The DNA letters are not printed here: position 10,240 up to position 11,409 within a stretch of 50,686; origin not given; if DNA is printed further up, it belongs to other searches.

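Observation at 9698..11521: AT-rich three-gene insert between trpS and tyrS: wHTH, a motif-degenerate TyrRS/TrpRS-like paralog and an Asp/Glu racemase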

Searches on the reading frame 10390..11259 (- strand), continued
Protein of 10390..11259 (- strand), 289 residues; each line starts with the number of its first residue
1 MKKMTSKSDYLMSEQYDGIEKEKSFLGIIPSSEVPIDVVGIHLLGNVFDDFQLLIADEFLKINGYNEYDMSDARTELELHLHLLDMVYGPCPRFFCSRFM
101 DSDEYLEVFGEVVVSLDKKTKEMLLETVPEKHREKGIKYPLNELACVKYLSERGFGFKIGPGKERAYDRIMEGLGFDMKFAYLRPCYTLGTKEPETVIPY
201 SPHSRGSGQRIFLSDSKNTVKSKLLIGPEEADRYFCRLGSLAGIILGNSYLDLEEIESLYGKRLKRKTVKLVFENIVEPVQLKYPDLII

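Call 43: predict_structure(alignment_id=A2)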
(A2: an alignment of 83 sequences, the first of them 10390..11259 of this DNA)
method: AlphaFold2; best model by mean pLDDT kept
length: 289 residues; sequences in the alignment: 83
mean_pLDDT: 97.1   pTM: 0.93
mean pLDDT of the five models: 97.1, 96.6, 96.5, 95.8, 95.8
residues with pLDDT >= 90: 281; 70-90: 7; 50-70: 1; < 50: 0
segments of 3 or more residues with pLDDT < 50: none
pLDDT, mean of each block of 10 residues (from residue 1): 90 94 98 98 98 98 96 97 98 98 98 98 96 95 98 98 97 98 98 98 97 98 98 99 98 98 98 98 88
secondary structure, 60 per line:
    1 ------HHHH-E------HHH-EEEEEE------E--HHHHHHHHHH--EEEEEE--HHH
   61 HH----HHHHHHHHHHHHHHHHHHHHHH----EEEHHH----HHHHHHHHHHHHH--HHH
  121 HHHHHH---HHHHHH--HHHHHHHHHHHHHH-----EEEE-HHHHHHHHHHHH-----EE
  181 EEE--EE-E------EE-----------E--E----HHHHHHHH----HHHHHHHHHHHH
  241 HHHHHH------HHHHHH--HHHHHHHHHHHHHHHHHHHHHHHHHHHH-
elements in order: H7-10 E23-28 H38-47 E50-55 H58-62 H67-88 E93-95 H103-115 H118-126 H130-135 H138-151 E157-160 H162-173 E179-183 H217-224 H229-246 H253-258 H261-288

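Call 45: fold_search(model_id=the predicted structure, library=pdb)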
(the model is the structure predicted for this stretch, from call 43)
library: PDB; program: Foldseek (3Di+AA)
matches with E <= 10: 1010; with E <= 0.001: 238
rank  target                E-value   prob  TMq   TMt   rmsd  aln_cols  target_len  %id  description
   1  3d6u                  2.7e-10  1.00  0.65  0.61   4.1       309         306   16  Crystal structure of 4-(trifluoromethyldiazirinyl)phenylalanyl-tRNA synthetase (released 2008-05-27)
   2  4hjr_A                8.1e-10  1.00  0.62  0.59   5.5       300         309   14  Crystal structure of F2YRS (released 2013-03-13)
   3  2ag6                  1.3e-09  1.00  0.61  0.58   5.6       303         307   14  Crystal structure of p-bromo-l-phenylalanine-tRNA sythetase in complex with p-bromo-l-phenylalanine (released 2006-04-04)
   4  4nd7                  1.3e-09  1.00  0.65  0.62   4.1       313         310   15  Crystal structure of apo 3-nitro-tyrosine tRNA synthetase (5B) in the closed form (released 2014-03-19)
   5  1j1u_A                1.4e-09  1.00  0.63  0.61   4.3       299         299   15  Crystal structure of archaeal tyrosyl-tRNA synthetase complexed with tRNA(Tyr) and L-tyrosine (released 2003-06-03)
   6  3d6v                  1.6e-09  1.00  0.64  0.61   4.2       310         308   16  Crystal structure of 4-(trifluoromethyldiazirinyl)phenylalanyl-tRNA synthetase (released 2008-05-27)
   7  6wrq                  1.7e-09  1.00  0.64  0.61   4.5       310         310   16  Crystal structure of Mj 3-nitro-tyrosine tRNA synthetase (5B) S158C variant bound to 3-nitro-tyrosine (released 2020-07-01)
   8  1u7d_A                1.7e-09  1.00  0.63  0.62   6.8       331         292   15  crystal structure of apo M. jannashii tyrosyl-tRNA synthetase (released 2005-05-17)
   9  2hgz                  1.8e-09  1.00  0.62  0.59   5.1       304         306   14  Crystal structure of a p-benzoyl-L-phenylalanyl-tRNA synthetase (released 2007-06-05)
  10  5l7p_A                1.9e-09  1.00  0.65  0.62   4.9       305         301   16  In silico-powered specific incorporation of photocaged Dopa at multiple protein sites (released 2017-09-13)
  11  6wrt                  2.8e-09  1.00  0.64  0.61   4.5       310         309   16  Crystal structure of Mj 3-nitro-tyrosine tRNA synthetase (5B) C70A/S158C variant bound to 3-nitro-tyrosine (released 2020-07-01)
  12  4nd6                  2.8e-09  1.00  0.61  0.59   5.4       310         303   16  Crystal structure of apo 3-nitro-tyrosine tRNA synthetase (5B) in the open form (released 2014-03-19)
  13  5n5v_C                3.0e-09  1.00  0.65  0.62   3.9       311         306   15  Structure of p-boronophenylalanyl tRNA synthetase - apo form (released 2018-02-14)
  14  5n5v_B                3.2e-09  1.00  0.66  0.62   3.8       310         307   16  Structure of p-boronophenylalanyl tRNA synthetase - apo form (released 2018-02-14)
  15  3qe4_B                3.2e-09  1.00  0.64  0.61   4.5       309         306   16  An evolved aminoacyl-tRNA Synthetase with atypical polysubstrate specificity (released 2011-02-16)
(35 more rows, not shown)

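Call 51: find_encoding_contigs(protein=P0044, flank=5000, max_places=3)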
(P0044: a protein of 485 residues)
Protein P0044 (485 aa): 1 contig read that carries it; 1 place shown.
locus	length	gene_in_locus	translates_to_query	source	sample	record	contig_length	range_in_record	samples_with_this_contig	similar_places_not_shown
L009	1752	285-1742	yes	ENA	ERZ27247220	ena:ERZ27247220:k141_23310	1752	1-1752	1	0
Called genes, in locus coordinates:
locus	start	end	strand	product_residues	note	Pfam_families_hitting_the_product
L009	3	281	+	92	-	?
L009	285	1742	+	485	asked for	PF01817:CM_2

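Call 52: find_encoding_contigs(protein=P0028, flank=5000, max_places=3)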
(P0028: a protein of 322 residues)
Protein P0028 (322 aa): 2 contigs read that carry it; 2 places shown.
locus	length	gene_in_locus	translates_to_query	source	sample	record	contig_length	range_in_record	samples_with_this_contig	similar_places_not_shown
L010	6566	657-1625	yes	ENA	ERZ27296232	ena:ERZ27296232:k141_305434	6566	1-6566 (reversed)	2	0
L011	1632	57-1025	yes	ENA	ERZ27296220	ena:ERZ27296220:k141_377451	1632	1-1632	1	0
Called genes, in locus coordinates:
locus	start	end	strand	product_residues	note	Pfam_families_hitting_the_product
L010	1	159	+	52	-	?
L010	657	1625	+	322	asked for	-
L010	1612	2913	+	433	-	-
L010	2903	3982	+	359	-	PF02746:MR_MLE_N, PF13378:MR_MLE_C, PF07476:MAAL_C (weak)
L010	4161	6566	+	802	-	?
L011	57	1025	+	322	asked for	-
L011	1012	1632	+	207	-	?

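Call 53: find_encoding_contigs(protein=P0061, flank=6000, max_places=3)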
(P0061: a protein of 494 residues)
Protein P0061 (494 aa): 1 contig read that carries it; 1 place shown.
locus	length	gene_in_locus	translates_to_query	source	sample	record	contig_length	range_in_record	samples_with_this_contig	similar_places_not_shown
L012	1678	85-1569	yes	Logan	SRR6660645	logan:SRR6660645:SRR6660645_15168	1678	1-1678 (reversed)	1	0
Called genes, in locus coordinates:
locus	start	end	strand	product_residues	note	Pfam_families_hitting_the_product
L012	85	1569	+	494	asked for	PF01817:CM_2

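Call 54: find_encoding_contigs(protein=P0060, flank=6000, max_places=3)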
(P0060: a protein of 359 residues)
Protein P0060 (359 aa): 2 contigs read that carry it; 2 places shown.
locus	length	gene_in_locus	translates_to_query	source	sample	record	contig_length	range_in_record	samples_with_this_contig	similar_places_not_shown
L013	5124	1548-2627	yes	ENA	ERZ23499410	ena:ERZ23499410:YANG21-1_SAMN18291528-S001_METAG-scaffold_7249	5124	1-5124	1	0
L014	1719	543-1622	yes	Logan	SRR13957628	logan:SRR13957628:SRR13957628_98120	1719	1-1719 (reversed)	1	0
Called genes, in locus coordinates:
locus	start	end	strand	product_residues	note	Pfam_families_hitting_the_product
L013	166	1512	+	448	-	PF00579:tRNA-synt_1b, PF22421:SYY_C-terminal, PF01479:S4 (weak)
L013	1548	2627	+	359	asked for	-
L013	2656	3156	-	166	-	PF04306:DUF456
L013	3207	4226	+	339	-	-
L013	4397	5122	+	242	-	?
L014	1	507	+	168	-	?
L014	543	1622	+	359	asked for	-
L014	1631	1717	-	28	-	?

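Call 55: find_encoding_contigs(protein=P0083, flank=6000, max_places=3)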
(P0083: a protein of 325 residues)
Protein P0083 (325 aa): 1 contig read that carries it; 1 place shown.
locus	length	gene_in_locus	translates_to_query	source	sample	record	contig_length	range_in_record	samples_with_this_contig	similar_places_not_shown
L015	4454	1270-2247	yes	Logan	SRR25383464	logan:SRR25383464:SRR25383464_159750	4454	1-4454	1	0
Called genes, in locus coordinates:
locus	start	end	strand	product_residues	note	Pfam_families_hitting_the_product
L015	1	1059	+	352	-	?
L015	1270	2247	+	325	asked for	-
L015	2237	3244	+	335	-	-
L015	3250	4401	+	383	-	PF00579:tRNA-synt_1b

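Call 60: search_solved_structures(query=A4, max_evalue=10, show_alignments=4)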
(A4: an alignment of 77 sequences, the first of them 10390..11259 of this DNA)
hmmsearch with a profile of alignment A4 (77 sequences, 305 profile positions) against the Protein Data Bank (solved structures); distinct sequences matched with E-value up to 10: 19.
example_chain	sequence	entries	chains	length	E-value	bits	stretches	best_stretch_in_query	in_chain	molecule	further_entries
9gun_A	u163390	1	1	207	0.002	20.7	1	87-164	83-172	Cyclodipeptide synthase from Porphyromonas gingivalis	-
5ocd_A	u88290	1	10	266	0.0021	20.6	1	44-131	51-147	Cyclodipeptide synthase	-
3d6u_A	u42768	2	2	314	0.0026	20.4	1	16-166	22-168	Tyrosyl-tRNA synthetase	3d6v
3oqh_A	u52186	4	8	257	0.0032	20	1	21-131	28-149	Putative uncharacterized protein yvmC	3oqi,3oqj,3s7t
6wrt_A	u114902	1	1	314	0.0039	19.8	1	16-167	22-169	Tyrosine--tRNA ligase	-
7azu_A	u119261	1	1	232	0.0042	19.7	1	46-131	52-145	Cyclodipeptide synthase, BtCDPS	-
6ztu_A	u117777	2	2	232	0.0043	19.6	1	46-131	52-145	Cyclodipeptide synthase, BtCDPS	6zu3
6wrq_A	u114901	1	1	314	0.0058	19.2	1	16-167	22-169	Tyrosine--tRNA ligase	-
8fbi_A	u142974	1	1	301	0.0063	19.1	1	226-290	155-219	KWOCA_39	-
5cwo_A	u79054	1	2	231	0.014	17.9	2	226-282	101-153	Designed helical repeat protein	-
9j61_A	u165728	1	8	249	0.029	16.9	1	24-162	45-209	Cyclodipeptide synthase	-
1m6j_A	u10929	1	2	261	0.031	16.8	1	211-290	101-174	Triosephosphate Isomerase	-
4zmi_A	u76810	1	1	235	0.039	16.5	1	73-122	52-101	Telomere length regulator taz1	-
3oqv_A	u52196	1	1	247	0.2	14.2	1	23-134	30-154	AlbC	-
6gsm_l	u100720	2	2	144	0.24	13.9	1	224-300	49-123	Eukaryotic translation initiation factor 2 subunit beta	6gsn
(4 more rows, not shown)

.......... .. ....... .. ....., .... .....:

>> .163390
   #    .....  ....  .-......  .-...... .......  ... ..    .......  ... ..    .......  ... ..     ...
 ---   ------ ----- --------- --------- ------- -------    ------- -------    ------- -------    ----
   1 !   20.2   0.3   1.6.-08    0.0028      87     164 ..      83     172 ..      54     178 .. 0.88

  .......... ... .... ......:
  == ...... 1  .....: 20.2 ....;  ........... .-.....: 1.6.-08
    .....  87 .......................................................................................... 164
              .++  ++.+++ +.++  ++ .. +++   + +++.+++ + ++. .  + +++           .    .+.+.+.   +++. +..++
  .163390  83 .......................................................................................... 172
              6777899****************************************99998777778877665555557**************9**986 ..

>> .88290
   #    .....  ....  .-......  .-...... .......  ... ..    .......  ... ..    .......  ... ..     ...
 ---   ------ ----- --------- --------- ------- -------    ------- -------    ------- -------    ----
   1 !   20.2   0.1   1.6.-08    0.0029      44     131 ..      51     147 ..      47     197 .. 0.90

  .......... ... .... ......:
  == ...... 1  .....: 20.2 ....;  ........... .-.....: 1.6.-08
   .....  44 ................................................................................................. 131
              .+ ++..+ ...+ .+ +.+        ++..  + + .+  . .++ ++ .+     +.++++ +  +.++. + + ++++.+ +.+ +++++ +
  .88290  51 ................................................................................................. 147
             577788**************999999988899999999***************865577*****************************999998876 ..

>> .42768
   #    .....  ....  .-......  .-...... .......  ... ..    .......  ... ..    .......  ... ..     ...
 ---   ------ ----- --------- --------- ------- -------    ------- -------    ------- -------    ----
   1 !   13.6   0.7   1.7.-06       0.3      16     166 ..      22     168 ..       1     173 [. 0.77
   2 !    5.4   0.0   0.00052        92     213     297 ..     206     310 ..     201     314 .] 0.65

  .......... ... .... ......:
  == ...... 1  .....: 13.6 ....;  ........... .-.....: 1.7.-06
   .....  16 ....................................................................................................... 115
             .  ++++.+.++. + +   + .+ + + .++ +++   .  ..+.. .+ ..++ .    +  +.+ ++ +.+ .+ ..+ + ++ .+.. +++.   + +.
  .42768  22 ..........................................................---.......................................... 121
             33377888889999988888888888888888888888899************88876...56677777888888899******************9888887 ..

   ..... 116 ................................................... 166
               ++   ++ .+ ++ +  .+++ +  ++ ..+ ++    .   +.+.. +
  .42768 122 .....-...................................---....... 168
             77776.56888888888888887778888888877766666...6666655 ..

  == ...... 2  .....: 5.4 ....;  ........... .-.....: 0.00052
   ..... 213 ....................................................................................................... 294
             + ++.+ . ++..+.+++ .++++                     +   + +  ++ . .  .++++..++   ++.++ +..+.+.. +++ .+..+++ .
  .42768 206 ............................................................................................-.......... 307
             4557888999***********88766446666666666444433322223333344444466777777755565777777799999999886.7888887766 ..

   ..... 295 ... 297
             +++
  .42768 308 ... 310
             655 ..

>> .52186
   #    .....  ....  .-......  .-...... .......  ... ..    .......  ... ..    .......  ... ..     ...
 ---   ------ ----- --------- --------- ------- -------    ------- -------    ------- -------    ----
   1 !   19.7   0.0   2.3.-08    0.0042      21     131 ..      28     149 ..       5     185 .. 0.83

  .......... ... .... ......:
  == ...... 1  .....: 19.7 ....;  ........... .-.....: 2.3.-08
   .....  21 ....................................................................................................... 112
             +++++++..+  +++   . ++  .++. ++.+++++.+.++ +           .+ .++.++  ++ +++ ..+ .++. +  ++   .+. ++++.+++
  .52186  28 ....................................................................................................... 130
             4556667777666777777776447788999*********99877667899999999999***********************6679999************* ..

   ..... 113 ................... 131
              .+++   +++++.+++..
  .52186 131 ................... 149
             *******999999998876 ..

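Call 61: find_related_loci(query=A1, collection=metagenome_contigs, flank=5000)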
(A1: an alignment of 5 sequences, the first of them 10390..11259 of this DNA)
Query A1 (289 aa) in metagenome_contigs; peptide patterns used: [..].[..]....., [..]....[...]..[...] (x = any residue, [..] = any of these).
79 stretches matched a pattern; 8 encode a relative of the query (tblastn E <= 1e-3); 8 distinct loci.
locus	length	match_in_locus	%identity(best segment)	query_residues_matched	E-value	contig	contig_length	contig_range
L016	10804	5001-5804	48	21-281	1e-70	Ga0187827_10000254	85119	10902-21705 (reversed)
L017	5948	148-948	43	21-279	2e-65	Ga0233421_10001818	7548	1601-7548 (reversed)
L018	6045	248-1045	42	22-279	2e-65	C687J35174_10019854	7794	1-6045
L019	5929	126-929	44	21-281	3e-65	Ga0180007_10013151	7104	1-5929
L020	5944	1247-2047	43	16-281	5e-62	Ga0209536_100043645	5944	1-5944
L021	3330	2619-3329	47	21-250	9e-59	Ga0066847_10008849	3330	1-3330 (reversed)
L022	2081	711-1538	41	22-289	1e-59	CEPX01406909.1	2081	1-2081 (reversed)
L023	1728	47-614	59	97-280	2e-49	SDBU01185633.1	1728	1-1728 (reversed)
